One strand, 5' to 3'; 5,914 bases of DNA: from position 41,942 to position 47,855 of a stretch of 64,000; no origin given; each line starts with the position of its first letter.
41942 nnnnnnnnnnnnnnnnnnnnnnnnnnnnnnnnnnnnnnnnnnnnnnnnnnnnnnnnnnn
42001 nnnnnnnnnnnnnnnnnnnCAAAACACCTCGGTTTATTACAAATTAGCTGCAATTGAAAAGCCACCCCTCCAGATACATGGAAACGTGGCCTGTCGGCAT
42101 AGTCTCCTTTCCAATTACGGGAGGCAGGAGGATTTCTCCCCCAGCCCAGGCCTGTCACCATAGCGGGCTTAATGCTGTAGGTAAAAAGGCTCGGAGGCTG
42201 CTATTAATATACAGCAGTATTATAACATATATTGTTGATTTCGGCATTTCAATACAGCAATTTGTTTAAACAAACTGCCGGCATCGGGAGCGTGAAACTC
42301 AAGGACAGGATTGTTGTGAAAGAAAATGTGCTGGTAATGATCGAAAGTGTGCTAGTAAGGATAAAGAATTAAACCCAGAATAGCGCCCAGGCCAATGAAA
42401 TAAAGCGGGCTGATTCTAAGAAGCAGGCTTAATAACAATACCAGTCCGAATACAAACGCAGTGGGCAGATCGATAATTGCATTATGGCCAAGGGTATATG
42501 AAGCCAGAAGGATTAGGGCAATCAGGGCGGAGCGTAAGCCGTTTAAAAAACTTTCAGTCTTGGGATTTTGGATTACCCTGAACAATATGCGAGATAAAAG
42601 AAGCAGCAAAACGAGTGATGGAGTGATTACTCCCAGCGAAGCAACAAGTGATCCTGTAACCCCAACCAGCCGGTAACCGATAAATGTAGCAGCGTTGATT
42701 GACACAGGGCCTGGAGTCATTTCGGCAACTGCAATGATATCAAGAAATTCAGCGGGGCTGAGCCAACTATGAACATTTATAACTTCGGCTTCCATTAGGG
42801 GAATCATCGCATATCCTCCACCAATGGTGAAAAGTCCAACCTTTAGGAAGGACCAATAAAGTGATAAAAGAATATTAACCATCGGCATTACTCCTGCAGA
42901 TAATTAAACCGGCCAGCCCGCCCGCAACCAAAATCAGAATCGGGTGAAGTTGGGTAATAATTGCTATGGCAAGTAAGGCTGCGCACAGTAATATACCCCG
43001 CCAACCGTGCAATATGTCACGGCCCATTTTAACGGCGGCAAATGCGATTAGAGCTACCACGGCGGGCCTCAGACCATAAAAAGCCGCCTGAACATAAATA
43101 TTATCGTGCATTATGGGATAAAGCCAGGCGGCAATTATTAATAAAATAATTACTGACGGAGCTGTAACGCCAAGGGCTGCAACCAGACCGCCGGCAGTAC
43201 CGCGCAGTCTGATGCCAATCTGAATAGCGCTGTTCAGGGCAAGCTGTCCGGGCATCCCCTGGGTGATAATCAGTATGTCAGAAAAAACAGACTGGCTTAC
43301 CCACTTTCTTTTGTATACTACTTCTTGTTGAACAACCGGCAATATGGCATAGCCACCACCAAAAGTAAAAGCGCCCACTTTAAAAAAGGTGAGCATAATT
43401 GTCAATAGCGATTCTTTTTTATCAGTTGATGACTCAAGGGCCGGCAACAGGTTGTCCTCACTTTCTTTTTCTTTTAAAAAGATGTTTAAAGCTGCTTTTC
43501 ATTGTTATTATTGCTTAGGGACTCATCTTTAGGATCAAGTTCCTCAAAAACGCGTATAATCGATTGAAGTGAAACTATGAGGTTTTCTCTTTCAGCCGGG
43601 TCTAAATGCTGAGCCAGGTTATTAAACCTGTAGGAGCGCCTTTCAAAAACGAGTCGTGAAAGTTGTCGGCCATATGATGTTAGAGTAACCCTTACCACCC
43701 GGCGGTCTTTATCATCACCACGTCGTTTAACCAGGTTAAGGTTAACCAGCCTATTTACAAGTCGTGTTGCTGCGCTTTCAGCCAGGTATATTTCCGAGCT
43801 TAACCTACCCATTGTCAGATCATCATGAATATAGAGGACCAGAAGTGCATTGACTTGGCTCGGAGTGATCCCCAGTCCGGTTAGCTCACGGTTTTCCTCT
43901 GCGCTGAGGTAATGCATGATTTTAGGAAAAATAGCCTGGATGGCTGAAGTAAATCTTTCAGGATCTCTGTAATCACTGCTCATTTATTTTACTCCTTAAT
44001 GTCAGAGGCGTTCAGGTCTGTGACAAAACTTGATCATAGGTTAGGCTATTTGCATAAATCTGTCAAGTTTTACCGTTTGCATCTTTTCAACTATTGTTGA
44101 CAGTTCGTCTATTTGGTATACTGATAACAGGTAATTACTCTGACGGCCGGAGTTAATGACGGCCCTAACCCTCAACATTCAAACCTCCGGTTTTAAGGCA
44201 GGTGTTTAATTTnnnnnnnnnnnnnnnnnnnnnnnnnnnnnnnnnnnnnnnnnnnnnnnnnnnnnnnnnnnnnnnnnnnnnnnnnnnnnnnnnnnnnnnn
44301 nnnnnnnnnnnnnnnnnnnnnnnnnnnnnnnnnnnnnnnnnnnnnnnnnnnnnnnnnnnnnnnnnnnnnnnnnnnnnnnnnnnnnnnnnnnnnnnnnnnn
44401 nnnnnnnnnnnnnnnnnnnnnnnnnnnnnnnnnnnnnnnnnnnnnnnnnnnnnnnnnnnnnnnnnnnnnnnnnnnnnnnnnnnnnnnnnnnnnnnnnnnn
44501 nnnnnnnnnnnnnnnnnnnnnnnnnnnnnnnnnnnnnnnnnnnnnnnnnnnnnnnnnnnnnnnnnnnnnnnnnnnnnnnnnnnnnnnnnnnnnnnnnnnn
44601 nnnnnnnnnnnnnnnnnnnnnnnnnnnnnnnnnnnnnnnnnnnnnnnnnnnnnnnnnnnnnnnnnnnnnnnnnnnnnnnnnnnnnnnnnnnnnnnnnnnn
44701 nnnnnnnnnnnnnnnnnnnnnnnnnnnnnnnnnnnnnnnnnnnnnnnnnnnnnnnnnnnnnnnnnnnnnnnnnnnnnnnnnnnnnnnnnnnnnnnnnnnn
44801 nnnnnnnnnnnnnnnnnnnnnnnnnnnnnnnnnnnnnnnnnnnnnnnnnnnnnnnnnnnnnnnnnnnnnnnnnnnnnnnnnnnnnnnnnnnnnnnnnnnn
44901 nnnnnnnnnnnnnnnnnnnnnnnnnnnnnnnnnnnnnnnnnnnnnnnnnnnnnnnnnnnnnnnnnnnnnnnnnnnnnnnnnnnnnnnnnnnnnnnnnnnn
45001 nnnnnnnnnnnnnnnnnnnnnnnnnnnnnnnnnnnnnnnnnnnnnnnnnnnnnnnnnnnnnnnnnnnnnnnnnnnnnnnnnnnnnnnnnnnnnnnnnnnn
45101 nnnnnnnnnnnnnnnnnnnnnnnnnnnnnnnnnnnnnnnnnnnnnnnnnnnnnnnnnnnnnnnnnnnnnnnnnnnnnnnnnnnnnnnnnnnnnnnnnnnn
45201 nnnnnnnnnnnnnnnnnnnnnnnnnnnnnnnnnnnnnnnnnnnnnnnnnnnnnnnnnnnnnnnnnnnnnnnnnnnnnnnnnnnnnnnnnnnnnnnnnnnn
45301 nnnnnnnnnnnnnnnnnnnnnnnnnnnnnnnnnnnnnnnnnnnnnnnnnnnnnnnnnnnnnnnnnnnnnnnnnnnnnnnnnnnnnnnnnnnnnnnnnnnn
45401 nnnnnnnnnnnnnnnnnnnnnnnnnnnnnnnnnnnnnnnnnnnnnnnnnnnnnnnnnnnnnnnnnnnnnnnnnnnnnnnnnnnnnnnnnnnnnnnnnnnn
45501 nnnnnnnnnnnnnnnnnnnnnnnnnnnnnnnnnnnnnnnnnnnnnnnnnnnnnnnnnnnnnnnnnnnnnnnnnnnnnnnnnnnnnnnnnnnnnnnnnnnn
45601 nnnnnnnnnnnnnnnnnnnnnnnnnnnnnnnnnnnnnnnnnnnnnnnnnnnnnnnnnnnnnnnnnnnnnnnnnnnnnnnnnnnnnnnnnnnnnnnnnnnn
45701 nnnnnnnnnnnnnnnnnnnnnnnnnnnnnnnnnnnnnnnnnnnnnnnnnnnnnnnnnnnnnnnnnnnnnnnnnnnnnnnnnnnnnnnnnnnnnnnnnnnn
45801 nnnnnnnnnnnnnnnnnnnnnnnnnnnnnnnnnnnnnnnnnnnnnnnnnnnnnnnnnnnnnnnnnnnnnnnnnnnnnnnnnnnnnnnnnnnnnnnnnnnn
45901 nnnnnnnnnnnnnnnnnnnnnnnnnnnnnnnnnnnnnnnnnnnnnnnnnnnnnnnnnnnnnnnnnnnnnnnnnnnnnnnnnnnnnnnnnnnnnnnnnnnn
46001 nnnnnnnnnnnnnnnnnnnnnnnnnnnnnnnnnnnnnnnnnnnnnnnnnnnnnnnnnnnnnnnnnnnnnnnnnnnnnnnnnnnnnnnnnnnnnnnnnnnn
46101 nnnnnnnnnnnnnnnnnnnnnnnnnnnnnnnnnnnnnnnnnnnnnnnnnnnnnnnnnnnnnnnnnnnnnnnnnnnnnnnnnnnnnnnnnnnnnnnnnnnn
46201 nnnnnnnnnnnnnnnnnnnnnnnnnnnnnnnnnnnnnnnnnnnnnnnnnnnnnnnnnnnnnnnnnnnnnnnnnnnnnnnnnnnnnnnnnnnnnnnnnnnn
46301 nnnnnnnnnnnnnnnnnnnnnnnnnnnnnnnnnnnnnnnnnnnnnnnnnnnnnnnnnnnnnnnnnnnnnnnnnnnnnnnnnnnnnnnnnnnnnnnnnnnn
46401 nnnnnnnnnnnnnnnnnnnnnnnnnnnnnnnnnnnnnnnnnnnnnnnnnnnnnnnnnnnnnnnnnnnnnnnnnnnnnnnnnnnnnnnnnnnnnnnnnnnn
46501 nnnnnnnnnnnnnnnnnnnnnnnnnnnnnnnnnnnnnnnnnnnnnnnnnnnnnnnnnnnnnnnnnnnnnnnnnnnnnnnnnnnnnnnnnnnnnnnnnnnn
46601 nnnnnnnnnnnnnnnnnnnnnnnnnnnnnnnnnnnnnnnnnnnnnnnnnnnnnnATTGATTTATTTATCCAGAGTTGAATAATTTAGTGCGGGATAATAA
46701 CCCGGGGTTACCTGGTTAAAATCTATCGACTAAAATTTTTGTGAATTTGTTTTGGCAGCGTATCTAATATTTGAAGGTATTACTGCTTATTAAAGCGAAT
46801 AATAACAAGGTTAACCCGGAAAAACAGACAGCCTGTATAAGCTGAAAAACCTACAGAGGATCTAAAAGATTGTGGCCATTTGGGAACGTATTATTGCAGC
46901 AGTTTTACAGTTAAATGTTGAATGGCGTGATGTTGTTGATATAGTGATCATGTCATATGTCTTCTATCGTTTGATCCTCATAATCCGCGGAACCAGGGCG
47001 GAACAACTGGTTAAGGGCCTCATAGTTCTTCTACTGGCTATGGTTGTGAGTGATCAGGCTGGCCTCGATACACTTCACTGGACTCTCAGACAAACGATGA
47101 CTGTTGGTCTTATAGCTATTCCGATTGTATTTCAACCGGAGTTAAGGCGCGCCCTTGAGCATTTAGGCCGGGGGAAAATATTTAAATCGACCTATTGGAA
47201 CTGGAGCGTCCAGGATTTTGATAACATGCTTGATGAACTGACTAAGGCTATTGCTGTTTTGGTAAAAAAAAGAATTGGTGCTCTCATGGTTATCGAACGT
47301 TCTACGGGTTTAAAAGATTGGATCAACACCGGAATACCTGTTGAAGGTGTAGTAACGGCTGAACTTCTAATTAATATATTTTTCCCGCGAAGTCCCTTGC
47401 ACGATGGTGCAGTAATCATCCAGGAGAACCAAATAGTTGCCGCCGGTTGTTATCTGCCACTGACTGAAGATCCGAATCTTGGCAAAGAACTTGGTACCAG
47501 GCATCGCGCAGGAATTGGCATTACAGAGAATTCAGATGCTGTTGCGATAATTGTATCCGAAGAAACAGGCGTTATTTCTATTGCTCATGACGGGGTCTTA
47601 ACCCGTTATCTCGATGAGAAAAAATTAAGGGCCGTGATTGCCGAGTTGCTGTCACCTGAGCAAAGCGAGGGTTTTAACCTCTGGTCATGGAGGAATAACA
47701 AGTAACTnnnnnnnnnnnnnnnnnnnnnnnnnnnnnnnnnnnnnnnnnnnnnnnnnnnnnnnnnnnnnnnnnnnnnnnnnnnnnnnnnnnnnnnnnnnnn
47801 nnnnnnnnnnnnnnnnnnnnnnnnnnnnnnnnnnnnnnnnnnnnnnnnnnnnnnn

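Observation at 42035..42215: Candidate Moco riboswitch in the leader of a Moco-biosynthesis operon led by two tandem moeA genes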

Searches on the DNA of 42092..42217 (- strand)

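Call 34: build_rna_model(alignment_id=A2, structure=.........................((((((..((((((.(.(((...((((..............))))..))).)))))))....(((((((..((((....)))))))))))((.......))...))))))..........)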
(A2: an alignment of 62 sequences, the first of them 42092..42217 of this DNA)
Model R1 built from alignment A2 (62 sequences, 145 columns); structure: as given.
model positions 126; base pairs 33; branch points 2; effective number of sequences 2.31; information 0.59 bits per position. Calibrated on 0.2 Mb of random sequence (short: E-values are rough).
structure used (alignment columns):
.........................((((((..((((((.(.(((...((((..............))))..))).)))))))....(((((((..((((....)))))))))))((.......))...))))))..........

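Call 36: search_with_rna_model(model_id=R1, sources=[window, L001, L002, L003, L004, L005, L006, L007, L008, L009, L010, L011, L012, L013, L014, L015, L016, L017, L018, L019, L020, L021, L022, L023, L024, L025, L026, L027, L028, L029, L030, L031, L032, L033, L034, L035, L036, L037, L038, L039, L040, L041, L042, L043, L044, L045, L046, L047, L048, L049, L050, L051, L052, L053, L054, L055, L056, L057, L058, L059, L060, L061, L062, L063, L064, L065, L066, L067, L068, L069, L070, L071, L072, L073, L074, L075, L076, L077, L078, L079, L080], max_evalue=0.1)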
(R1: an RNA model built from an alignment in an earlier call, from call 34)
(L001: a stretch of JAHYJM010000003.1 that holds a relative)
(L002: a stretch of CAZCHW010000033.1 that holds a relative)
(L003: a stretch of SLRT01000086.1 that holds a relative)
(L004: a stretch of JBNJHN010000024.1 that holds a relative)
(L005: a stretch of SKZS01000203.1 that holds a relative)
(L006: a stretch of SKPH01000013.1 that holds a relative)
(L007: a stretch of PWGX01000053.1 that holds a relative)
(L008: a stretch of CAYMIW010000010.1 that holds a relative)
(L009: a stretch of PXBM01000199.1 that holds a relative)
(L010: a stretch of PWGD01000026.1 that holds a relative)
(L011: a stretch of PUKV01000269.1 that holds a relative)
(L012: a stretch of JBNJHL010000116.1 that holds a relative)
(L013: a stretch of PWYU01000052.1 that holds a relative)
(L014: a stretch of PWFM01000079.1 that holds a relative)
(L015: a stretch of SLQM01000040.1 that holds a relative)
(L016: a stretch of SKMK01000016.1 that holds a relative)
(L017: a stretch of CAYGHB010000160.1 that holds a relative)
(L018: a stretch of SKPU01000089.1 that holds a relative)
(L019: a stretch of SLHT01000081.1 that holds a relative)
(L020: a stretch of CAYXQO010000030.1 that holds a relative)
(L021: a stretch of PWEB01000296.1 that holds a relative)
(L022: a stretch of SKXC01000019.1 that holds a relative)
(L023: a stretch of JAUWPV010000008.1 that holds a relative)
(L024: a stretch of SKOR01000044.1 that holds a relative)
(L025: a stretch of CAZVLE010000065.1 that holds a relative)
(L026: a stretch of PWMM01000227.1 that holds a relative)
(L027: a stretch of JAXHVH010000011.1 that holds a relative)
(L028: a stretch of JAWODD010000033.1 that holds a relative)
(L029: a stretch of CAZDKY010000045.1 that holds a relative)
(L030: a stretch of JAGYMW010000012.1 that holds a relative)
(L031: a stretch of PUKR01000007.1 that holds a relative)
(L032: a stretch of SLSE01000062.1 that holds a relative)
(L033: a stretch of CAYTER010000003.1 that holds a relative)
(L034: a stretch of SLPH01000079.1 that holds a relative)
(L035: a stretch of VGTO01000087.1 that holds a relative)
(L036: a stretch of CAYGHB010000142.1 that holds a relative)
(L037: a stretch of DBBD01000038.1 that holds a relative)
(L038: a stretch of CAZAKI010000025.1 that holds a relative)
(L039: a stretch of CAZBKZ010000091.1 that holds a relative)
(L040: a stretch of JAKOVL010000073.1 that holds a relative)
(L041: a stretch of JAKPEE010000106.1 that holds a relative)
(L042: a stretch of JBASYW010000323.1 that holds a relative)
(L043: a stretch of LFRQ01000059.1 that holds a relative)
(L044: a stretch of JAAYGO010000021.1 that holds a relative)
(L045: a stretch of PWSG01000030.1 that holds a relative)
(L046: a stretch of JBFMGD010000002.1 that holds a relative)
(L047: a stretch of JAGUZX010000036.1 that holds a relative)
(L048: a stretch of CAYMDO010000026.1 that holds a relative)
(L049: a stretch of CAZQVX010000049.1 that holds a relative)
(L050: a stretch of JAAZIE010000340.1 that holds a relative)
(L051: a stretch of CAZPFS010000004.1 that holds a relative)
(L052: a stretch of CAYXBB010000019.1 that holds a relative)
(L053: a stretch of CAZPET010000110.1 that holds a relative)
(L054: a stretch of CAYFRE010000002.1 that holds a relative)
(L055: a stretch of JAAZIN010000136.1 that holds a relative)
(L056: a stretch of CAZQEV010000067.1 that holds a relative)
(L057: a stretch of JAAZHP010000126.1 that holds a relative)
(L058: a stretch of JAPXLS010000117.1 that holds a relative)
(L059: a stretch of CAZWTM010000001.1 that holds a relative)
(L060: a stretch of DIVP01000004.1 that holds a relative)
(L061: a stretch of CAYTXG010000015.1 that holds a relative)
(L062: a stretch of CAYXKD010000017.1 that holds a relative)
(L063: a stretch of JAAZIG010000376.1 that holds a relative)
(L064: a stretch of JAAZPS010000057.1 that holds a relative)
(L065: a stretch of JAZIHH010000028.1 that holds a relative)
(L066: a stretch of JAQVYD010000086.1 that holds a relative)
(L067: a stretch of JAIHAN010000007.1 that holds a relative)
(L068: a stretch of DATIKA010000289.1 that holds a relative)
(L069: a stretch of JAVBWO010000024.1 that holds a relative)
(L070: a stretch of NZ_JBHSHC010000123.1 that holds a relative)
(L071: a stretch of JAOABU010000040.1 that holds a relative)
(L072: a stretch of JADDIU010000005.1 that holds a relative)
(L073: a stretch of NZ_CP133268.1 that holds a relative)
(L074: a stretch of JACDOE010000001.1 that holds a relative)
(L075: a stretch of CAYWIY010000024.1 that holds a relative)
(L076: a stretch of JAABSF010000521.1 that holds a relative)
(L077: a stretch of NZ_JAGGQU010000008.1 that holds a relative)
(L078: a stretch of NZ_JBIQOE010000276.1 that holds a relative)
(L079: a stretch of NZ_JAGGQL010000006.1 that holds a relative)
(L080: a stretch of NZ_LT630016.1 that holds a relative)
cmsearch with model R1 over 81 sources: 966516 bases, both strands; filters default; matches with E-value up to 0.1: 66.
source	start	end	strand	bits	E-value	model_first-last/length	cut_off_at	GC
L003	2393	2518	+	130.1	5.7e-31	1-126/126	no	0.51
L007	6817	6942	+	128.6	1.5e-30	1-126/126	no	0.5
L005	2474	2599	+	126.6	4.9e-30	1-126/126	no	0.49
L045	1458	1585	+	125.5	9.4e-30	1-126/126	no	0.48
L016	6817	6942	+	125.4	9.7e-30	1-126/126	no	0.48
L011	1039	1164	+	125.3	1e-29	1-126/126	no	0.49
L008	6792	6918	+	124.8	1.4e-29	1-126/126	no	0.49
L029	206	331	+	124.6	1.6e-29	1-126/126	no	0.55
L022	702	828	+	124.4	1.8e-29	1-126/126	no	0.5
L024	6752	6879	+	122.9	4.7e-29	1-126/126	no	0.52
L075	6817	6942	+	122.8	4.8e-29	1-126/126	no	0.5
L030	6816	6941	+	122.7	5e-29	1-126/126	no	0.57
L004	6783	6909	+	122.7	5.2e-29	1-126/126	no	0.44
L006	6815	6941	+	121.7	9.5e-29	1-126/126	no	0.54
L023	6818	6943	+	121.4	1.1e-28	1-126/126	no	0.54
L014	6813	6938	+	121.3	1.2e-28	1-126/126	no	0.48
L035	281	407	+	121.3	1.2e-28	1-126/126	no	0.54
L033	6818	6943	+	121.1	1.4e-28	1-126/126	no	0.56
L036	3496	3622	+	120.6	1.9e-28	1-126/126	no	0.5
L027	181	306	+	120.2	2.4e-28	1-126/126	no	0.53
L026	123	248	+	120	2.7e-28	1-126/126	no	0.44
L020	4738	4865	+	119.6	3.4e-28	1-126/126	no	0.52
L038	6816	6942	+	119.4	3.7e-28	1-126/126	no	0.54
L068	2515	2640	+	119.3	4.1e-28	1-126/126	no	0.53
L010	6818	6943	+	119.2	4.2e-28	1-126/126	no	0.5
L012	107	231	+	119.1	4.8e-28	1-126/126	no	0.49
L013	6810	6935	+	118.4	7e-28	1-126/126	no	0.5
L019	2940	3066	+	118.3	7.4e-28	1-126/126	no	0.51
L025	6799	6923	+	118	9e-28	1-126/126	no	0.5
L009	2403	2527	+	118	9.1e-28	1-126/126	no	0.5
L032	6665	6790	+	117.6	1.1e-27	1-126/126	no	0.56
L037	242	368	+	116.6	2.1e-27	1-126/126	no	0.48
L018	6815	6941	+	116.1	3e-27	1-126/126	no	0.5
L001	6808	6933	+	115.5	4e-27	1-126/126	no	0.51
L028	6814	6941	+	115.2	4.9e-27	1-126/126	no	0.5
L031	1100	1228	+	113.8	1.2e-26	1-126/126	no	0.53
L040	6825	6949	+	113.4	1.5e-26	1-126/126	no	0.51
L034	2508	2632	+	112.3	2.9e-26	1-126/126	no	0.54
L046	6819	6944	+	111.2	5.7e-26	1-126/126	no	0.51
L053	110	234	+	111.1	6e-26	1-126/126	no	0.56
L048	1136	1261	+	111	6.3e-26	1-126/126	no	0.52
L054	6815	6939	+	110.8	7.5e-26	1-126/126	no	0.54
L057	4843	4966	+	110.4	9.4e-26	1-126/126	no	0.57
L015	711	836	+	110.3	1e-25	1-126/126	no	0.54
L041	6822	6948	+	109.3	1.8e-25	1-126/126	no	0.51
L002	1352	1477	+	108.7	2.7e-25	1-126/126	no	0.52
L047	6815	6939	+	108.4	3.2e-25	1-126/126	no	0.51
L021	6814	6941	+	107.8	4.6e-25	1-126/126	no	0.48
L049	1017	1141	+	105.3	2e-24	1-126/126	no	0.55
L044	6805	6934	+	103.4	6.7e-24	1-126/126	no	0.54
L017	43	169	+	103.2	7.4e-24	1-126/126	no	0.52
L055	6812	6939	+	103.2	7.4e-24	1-126/126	no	0.58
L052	6821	6949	+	102.7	1e-23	1-126/126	no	0.52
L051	6820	6948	+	96.4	4.6e-22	1-126/126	no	0.58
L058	3598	3720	+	89.1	4e-20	1-126/126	no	0.57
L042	16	141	+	88.6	5.4e-20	1-126/126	no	0.49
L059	6719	6842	+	84.3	7.4e-19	1-126/126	no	0.41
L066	1075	1200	+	82.7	2e-18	1-126/126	no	0.38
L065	6766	6902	+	81.6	3.7e-18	1-126/126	no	0.45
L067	6808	6931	+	80.5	7.4e-18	1-126/126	no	0.4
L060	5987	6111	-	73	7.4e-16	1-126/126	no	0.37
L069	6742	6864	-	72.7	8.6e-16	1-126/126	no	0.41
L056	2697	2821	+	72.5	1e-15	1-126/126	no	0.55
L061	4772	4893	+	64.3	1.4e-13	1-126/126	no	0.6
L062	185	309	+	41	2.2e-07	1-126/126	no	0.58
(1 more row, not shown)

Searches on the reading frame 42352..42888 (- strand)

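Call 8: search_protein_families(library=pfam, proteins=[window:42352-42888:-])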
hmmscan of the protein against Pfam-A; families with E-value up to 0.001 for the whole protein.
window:42352-42888:- (178 aa): 1 family
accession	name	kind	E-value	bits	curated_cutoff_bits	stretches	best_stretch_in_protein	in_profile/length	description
PF02417.20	Chromate_transp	-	1.3e-47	162.3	28.6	1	9-173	2-166/166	Chromate transporter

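Call 44: search_protein_families(library=ncbifam, proteins=[window:42352-42888:-])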
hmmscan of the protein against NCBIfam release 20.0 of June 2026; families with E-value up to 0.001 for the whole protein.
window:42352-42888:- (178 aa): 3 families
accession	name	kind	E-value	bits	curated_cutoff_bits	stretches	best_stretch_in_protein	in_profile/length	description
TIGR00937.1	2A51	subfamily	2.1e-30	106.6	171.7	1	6-172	202-368/368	chromate efflux transporter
NF053760.1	ChrTpChrABac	equivalog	1.4e-22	80.7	250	1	6-177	2-176/178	chromate efflux transporter ChrA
NF053759.1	ChrTpChrBBac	equivalog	2.1e-19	70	250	1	10-158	4-152/180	chromate efflux transporter ChrB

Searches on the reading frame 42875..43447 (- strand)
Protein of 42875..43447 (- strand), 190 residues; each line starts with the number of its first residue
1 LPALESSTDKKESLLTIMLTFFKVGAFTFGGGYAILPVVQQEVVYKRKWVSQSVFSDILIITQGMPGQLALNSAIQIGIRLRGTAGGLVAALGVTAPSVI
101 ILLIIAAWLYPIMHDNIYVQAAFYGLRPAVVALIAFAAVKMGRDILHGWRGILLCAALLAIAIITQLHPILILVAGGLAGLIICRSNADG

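Call 8: search_protein_families(library=pfam, proteins=[window:42875-43447:-])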
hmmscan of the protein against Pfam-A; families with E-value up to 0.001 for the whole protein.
window:42875-43447:- (190 aa): 1 family
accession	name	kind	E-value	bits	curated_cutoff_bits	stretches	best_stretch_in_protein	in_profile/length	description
PF02417.20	Chromate_transp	-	1.9e-44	152.1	28.6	1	16-181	2-166/166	Chromate transporter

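Call 44: search_protein_families(library=ncbifam, proteins=[window:42875-43447:-])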
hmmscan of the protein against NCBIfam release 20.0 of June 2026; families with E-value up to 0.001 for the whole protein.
window:42875-43447:- (190 aa): 3 families
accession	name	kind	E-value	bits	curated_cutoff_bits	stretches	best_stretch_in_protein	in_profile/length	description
TIGR00937.1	2A51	subfamily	5.3e-33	115.1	171.7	2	21-187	1-166/368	chromate efflux transporter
NF053759.1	ChrTpChrBBac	equivalog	4.8e-17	62.3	250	1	18-174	5-163/180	chromate efflux transporter ChrB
NF053760.1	ChrTpChrABac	equivalog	5.9e-15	55.9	250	1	15-182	4-173/178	chromate efflux transporter ChrA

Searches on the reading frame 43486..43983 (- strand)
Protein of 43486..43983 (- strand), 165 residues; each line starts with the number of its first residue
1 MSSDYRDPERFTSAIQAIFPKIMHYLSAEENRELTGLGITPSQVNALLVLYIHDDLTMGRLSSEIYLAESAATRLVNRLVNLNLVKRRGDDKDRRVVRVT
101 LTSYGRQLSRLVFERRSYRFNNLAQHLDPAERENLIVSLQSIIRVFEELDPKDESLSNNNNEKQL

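Call 8: search_protein_families(library=pfam, proteins=[window:43486-43983:-])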
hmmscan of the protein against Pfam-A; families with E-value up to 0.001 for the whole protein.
window:43486-43983:- (165 aa): 4 families
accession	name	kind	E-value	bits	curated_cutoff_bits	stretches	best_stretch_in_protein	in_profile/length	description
PF12802.13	MarR_2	-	8.9e-13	48.6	27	1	37-95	1-60/61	MarR family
PF01047.28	MarR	-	3.3e-10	40.1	24.6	1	39-97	1-59/59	MarR family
PF22381.2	Staph_reg_Sar_Rot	-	6.8e-06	26.5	27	1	38-108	11-81/85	Transcriptional regulator SarA/Rot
PF13463.12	HTH_27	-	0.00025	21.7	22.2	1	41-103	3-66/68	Winged helix DNA-binding domain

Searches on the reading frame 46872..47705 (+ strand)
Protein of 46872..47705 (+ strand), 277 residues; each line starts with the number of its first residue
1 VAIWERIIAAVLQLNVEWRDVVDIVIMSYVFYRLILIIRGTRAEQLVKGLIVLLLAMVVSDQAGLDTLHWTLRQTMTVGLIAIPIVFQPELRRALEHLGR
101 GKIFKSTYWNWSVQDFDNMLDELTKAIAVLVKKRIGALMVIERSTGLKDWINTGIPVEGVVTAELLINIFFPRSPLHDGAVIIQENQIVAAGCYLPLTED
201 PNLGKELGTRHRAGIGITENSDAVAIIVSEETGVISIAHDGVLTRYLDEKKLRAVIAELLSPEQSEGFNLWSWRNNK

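Call 30: search_protein_families(library=pfam, proteins=[window:46872-47705:+])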
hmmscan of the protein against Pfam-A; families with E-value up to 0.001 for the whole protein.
window:46872-47705:+ (277 aa): 2 families
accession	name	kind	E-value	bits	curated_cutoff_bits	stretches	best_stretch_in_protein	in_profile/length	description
PF02457.21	DAC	-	4.9e-44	149.2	27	1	125-242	2-118/119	DisA bacterial checkpoint controller nucleotide-binding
PF19293.4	CdaA_N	-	9.2e-08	32.6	23.8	1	15-90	4-80/81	CdaA N-terminal transmembrane domain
